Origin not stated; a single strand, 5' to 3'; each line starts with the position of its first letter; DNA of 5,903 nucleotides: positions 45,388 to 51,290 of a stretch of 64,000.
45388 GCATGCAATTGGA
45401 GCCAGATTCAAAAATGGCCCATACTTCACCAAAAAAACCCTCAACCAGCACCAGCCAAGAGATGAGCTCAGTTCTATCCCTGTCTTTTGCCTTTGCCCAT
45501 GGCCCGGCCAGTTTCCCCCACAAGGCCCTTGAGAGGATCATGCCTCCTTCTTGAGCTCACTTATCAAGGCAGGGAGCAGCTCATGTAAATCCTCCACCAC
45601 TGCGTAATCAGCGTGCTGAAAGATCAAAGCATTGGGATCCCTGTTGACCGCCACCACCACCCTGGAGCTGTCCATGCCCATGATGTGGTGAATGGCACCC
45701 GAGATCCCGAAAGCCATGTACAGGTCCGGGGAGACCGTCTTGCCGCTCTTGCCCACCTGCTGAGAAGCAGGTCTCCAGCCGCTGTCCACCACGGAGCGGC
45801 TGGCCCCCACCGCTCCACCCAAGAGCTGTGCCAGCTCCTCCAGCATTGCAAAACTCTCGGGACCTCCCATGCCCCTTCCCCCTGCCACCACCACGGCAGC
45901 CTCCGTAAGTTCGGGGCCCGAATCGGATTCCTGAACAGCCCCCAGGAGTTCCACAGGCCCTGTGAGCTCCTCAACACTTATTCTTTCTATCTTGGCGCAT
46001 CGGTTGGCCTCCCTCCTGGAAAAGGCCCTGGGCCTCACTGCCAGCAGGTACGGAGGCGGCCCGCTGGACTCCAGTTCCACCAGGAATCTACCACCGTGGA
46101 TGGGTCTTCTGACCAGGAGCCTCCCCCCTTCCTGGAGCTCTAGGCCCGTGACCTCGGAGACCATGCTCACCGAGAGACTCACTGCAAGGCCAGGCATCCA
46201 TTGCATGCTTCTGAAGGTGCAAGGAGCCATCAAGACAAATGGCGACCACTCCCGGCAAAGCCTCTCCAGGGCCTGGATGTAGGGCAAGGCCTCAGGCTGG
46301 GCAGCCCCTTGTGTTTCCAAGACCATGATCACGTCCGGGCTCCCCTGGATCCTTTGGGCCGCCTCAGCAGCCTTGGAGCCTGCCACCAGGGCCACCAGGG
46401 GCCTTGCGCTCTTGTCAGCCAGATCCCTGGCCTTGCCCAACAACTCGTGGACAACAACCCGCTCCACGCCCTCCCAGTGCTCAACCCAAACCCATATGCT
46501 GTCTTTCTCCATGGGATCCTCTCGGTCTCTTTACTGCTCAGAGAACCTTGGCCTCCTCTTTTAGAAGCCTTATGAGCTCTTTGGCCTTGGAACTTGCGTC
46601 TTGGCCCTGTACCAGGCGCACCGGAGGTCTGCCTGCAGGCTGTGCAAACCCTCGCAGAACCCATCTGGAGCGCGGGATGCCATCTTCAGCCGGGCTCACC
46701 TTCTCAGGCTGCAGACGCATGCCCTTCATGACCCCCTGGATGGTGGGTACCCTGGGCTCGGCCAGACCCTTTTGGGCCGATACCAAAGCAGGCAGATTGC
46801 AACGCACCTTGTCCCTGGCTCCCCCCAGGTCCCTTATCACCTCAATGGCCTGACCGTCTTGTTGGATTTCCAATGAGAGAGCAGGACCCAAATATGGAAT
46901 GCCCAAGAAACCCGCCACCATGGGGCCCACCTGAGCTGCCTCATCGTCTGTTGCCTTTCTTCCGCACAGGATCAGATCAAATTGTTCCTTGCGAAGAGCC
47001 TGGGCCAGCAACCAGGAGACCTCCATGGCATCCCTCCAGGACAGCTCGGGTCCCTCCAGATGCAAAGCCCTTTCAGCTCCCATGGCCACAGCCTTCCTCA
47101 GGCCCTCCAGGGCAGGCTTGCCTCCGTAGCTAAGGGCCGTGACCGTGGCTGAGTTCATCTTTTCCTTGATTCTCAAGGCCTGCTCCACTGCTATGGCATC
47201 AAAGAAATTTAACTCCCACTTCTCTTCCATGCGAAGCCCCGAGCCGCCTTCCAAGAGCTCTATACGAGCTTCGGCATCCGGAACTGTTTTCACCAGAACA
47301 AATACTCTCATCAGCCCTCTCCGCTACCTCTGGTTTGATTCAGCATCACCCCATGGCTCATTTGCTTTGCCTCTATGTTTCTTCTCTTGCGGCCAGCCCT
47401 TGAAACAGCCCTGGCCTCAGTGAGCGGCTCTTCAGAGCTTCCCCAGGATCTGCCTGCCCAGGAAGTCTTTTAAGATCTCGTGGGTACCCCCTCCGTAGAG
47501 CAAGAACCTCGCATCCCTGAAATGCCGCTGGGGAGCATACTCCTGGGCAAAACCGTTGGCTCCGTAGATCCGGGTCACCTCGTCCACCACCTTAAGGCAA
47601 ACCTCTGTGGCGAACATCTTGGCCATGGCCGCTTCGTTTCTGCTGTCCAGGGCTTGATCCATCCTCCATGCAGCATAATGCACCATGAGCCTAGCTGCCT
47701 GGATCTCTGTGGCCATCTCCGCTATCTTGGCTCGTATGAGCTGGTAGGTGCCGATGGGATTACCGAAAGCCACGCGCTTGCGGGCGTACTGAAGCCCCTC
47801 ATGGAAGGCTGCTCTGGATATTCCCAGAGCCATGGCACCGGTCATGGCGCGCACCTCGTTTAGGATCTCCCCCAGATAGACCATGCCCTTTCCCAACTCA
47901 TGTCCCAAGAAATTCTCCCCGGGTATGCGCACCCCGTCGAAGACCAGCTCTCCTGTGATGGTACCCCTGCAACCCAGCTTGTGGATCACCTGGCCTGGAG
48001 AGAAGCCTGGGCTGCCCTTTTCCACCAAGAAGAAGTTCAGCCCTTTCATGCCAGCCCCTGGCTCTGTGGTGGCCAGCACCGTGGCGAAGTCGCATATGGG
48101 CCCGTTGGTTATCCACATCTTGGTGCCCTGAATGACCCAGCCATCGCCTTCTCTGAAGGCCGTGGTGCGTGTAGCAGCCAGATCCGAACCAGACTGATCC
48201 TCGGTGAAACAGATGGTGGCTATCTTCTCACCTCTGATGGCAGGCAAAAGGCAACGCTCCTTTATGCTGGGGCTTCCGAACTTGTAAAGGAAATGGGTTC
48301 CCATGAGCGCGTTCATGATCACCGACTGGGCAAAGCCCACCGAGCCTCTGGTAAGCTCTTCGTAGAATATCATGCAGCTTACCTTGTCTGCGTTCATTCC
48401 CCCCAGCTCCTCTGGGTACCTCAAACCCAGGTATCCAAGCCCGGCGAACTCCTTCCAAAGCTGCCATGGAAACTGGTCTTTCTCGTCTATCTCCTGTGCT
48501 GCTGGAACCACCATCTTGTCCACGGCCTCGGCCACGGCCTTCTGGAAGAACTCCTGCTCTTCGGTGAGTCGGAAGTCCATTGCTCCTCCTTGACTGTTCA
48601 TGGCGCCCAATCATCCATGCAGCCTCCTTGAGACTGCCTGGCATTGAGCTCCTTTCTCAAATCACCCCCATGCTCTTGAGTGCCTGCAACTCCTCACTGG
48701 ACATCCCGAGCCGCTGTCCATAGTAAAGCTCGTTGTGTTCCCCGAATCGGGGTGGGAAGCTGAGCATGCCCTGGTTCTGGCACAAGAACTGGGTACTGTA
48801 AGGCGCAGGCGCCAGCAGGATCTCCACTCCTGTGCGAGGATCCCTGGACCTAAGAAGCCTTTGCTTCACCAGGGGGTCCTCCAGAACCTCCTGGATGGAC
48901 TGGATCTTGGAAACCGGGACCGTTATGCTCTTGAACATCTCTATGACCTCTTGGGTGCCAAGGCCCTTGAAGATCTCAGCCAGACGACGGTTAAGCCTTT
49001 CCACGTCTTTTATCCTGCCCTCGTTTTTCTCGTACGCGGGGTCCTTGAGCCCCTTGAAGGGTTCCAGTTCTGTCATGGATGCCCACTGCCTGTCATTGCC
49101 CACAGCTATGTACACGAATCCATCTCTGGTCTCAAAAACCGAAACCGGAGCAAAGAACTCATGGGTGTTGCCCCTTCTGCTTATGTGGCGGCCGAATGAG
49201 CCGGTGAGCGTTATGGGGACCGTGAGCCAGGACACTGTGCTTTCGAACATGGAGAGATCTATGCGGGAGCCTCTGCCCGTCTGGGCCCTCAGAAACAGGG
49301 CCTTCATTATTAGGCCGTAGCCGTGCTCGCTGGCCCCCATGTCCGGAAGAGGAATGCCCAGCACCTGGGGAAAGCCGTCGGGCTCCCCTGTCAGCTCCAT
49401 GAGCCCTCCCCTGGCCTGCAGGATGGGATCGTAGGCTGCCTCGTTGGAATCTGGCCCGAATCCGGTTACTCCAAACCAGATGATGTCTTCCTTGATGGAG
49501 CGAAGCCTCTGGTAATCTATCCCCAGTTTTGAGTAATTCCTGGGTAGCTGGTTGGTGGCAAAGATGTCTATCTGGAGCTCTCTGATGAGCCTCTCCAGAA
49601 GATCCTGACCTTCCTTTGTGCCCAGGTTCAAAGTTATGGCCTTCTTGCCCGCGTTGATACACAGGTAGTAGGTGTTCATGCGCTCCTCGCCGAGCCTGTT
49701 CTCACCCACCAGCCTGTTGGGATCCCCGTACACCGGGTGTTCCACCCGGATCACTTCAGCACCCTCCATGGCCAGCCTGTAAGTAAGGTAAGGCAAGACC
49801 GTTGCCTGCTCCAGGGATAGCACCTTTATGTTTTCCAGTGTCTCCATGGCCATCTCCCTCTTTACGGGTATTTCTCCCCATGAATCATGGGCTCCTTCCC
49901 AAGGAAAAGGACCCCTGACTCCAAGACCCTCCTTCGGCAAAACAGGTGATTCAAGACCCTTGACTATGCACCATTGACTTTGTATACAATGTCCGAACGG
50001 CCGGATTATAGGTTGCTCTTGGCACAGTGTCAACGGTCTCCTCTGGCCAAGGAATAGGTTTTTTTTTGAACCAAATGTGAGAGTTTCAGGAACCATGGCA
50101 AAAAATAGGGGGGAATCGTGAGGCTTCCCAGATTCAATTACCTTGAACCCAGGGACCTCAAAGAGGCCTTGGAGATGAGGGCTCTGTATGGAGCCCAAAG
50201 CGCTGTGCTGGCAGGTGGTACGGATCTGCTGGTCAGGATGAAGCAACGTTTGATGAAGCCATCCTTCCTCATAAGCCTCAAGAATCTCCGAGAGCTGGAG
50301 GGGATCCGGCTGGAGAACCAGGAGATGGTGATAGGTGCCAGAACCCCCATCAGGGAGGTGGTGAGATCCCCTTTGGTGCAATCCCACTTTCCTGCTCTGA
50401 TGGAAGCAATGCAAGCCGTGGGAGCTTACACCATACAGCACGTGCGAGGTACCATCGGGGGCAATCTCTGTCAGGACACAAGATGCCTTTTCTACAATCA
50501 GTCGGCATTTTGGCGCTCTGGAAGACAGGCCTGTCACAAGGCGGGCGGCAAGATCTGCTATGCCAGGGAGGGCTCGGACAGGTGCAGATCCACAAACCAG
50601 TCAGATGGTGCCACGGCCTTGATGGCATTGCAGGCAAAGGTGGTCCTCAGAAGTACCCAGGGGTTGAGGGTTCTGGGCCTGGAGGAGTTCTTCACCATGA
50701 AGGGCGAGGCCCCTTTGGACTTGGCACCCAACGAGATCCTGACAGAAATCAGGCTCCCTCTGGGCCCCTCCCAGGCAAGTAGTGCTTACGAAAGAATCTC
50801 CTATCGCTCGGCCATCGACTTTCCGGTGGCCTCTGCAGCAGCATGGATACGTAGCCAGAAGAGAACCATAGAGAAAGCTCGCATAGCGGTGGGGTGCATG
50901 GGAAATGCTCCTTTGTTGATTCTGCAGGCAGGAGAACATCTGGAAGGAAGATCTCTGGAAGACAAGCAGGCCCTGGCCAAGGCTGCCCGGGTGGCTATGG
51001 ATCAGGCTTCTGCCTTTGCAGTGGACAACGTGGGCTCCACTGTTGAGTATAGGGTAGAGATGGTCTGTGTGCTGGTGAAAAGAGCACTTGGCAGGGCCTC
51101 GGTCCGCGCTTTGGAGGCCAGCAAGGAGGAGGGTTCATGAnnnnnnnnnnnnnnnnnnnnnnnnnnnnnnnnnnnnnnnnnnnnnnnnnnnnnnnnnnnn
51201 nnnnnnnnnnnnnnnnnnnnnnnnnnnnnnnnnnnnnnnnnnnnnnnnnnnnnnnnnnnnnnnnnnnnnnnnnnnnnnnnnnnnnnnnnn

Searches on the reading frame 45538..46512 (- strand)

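Call 12: search_protein_families(library=pfam, proteins=[window:45538-46512:-])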
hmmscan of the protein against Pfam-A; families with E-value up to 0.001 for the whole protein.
window:45538-46512:- (324 aa): 2 families
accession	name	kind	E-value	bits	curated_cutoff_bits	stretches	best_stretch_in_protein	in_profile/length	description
PF00766.25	ETF_alpha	-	3.4e-34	117.1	27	1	201-280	1-80/81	Electron transfer flavoprotein FAD-binding domain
PF01012.27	ETF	-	3.9e-23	82.6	26.7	1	7-182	2-180/181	Electron transfer flavoprotein domain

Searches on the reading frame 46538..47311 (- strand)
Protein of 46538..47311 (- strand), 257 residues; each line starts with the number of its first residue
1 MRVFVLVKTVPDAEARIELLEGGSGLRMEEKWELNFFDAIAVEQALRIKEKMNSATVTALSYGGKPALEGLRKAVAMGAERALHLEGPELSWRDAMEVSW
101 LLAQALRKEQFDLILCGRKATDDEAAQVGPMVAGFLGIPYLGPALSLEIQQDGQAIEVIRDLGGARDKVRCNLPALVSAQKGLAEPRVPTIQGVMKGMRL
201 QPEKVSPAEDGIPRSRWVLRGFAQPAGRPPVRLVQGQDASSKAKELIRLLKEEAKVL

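Call 12: search_protein_families(library=pfam, proteins=[window:46538-47311:-])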
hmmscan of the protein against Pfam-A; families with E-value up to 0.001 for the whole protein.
window:46538-47311:- (257 aa): 1 family
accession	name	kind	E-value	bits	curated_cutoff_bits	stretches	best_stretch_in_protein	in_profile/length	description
PF01012.27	ETF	-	8.1e-33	114.2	26.7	1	30-208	9-179/181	Electron transfer flavoprotein domain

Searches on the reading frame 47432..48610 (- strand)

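Call 12: search_protein_families(library=pfam, proteins=[window:47432-48610:-])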
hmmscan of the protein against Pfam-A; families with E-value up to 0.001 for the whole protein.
window:47432-48610:- (392 aa): 4 families
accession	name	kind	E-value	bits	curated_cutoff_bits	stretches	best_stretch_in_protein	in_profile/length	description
PF00441.29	Acyl-CoA_dh_1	-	4.9e-41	140.8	22.4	1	240-389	1-150/150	Acyl-CoA dehydrogenase, C-terminal domain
PF02771.21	Acyl-CoA_dh_N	-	7.5e-28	97.6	22.9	1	16-128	1-113/113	Acyl-CoA dehydrogenase, N-terminal domain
PF02770.24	Acyl-CoA_dh_M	-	5.4e-25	87.8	33.3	1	133-227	2-97/97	Acyl-CoA dehydrogenase, middle domain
PF08028.16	Acyl-CoA_dh_2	-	6.1e-21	75.5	22.7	1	256-368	2-124/134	Acyl-CoA dehydrogenase, C-terminal domain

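Call 46: search_protein_families(library=ncbifam, proteins=[window:47432-48610:-], max_evalue=1e-10)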
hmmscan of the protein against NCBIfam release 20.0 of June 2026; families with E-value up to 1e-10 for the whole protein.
window:47432-48610:- (392 aa): 19 families
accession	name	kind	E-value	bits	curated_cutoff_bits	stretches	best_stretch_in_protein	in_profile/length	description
NF042972.1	AcrlCoAredClosAcrC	equivalog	2.6e-87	293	640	1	11-389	1-377/378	acryloyl-CoA reductase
NF045552.1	GlutCoADH_Des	equivalog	5.6e-74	249.6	470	1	11-385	1-376/387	glutaryl-CoA dehydrogenase Acd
NF043006.1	CyhCrbnylCoADH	equivalog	7.3e-70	235.9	650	1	14-389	3-376/380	cyclohexane-1-carbonyl-CoA dehydrogenase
NF042439.1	SulpropCoADesulf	equivalog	4.6e-67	226.4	600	1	26-390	4-372/379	3-sulfinopropanoyl-CoA desulfinase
NF058590.1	AcCoDHFadEBacil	equivalog_domain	1.1e-65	222.3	600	1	15-380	21-402/586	acyl-CoA dehydrogenase FadE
NF008997.0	PRK12341.1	equivalog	2e-65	221.3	537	1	11-390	1-378/382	acyl-CoA dehydrogenase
NF053553.1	prodigi_MBC_PigA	equivalog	1.2e-59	202.4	500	1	11-388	1-379/381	prodigiosin MBC biosynthesis dehydrogenase PigA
NF045652.1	ProlPCPDhRedW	equivalog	4.7e-58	196.8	650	1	21-387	7-372/376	L-prolyl-[peptidyl-carrier protein] dehydrogenase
NF002885.1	PRK03354.1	equivalog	1.6e-52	178.9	540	1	11-389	1-374/378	crotonobetainyl-CoA dehydrogenase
TIGR03207.1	cyc_hxne_CoA_dh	equivalog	8.7e-52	176.1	575.35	1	19-387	5-370/372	cyclohexanecarboxyl-CoA dehydrogenase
NF052270.1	Staph_DH_FadE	equivalog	9.6e-36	123.4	600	1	15-391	21-396/400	acyl-CoA dehydrogenase FadE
NF049984.1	Rv1679_FadE16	equivalog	2.6e-30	105.9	600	1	30-391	8-368/371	Rv1679 family acyl-CoA dehydrogenase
TIGR03203.1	pimD_small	equivalog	4.9e-30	104.9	652.7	1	12-364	1-352/378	pimeloyl-CoA dehydrogenase small subunit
TIGR03204.1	pimC_large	equivalog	4.3e-25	88.4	623.85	1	16-308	13-296/395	pimeloyl-CoA dehydrogenase large subunit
TIGR04022.1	sulfur_SfnB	equivalog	1.9e-23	83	430.9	1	25-368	12-360/391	SfnB family sulfur acquisition oxidoreductase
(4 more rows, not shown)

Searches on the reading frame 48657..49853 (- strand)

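Call 12: search_protein_families(library=pfam, proteins=[window:48657-49853:-])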
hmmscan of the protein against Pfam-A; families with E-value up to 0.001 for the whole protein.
window:48657-49853:- (398 aa): 1 family
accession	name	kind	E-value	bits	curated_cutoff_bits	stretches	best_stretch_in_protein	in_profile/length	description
PF02515.22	CoA_transf_3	-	3.3e-77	260.5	23.3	1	6-374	1-366/366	CoA-transferase family III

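Call 46: search_protein_families(library=ncbifam, proteins=[window:48657-49853:-], max_evalue=1e-10)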
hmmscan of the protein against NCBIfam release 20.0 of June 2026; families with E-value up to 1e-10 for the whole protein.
window:48657-49853:- (398 aa): 6 families
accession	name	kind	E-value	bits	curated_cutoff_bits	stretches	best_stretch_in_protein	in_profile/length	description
NF052585.1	SucGlutTfsCaiB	equivalog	6.2e-50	169.9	750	1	5-348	7-357/394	succinate--glutarate CoA-transferase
NF041294.1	Scnl_mescCoAtase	equivalog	3.8e-45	154.7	700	1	3-351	1-355/381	succinyl-CoA:mesaconate CoA-transferase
NF008511.0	PRK11430.1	equivalog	1.3e-44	152.9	522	1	7-332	11-335/381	CoA:oxalate CoA-transferase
NF003809.0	PRK05398.1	subfamily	5.4e-42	143.8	442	1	4-207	3-205/416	formyl-CoA transferase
TIGR03253.1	oxalate_frc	equivalog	2.5e-40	138.5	504.2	1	5-207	3-204/416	formyl-CoA transferase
NF002914.1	PRK03525.1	equivalog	7.2e-14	51.5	413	1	6-332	10-333/400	L-carnitine CoA-transferase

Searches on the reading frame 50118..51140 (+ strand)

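Call 12: search_protein_families(library=pfam, proteins=[window:50118-51140:+])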
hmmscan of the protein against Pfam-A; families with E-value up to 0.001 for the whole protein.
window:50118-51140:+ (340 aa): 2 families
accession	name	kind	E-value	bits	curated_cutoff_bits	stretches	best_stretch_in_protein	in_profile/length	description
PF00941.27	FAD_binding_5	-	3.2e-38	131.7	27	1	5-215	2-169/170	FAD binding domain in molybdopterin dehydrogenase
PF03450.22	CO_deh_flav_C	-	3.9e-15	56.3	25.5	1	226-326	4-101/102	CO dehydrogenase flavoprotein C-terminal domain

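Call 46: search_protein_families(library=ncbifam, proteins=[window:50118-51140:+], max_evalue=1e-10)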
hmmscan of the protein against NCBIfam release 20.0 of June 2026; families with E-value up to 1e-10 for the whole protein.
window:50118-51140:+ (340 aa): 6 families
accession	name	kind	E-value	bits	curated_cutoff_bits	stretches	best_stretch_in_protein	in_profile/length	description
TIGR03195.1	4hydrxCoA_B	equivalog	4.1e-64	216.7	404.55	1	3-324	2-316/321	4-hydroxybenzoyl-CoA reductase subunit beta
NF041019.1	glyceraldDH_beta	equivalog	8.9e-44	149.8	350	2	162-326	122-279/280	glyceraldehyde dehydrogenase subunit beta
NF043083.1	XdhB_XDHase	equivalog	2.3e-43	148.4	310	2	7-119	6-117/289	xanthine dehydrogenase subunit XdhB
NF007427.0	PRK09971.1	equivalog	4.8e-42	144.1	287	2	7-119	6-117/292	xanthine dehydrogenase FAD-binding subunit XdhB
TIGR02963.1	xanthine_xdhA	equivalog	1.1e-27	96.8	467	1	162-322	307-463/468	xanthine dehydrogenase small subunit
TIGR03199.1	pucC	equivalog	9.8e-24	84.1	306.05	1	11-119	1-108/264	xanthine dehydrogenase subunit C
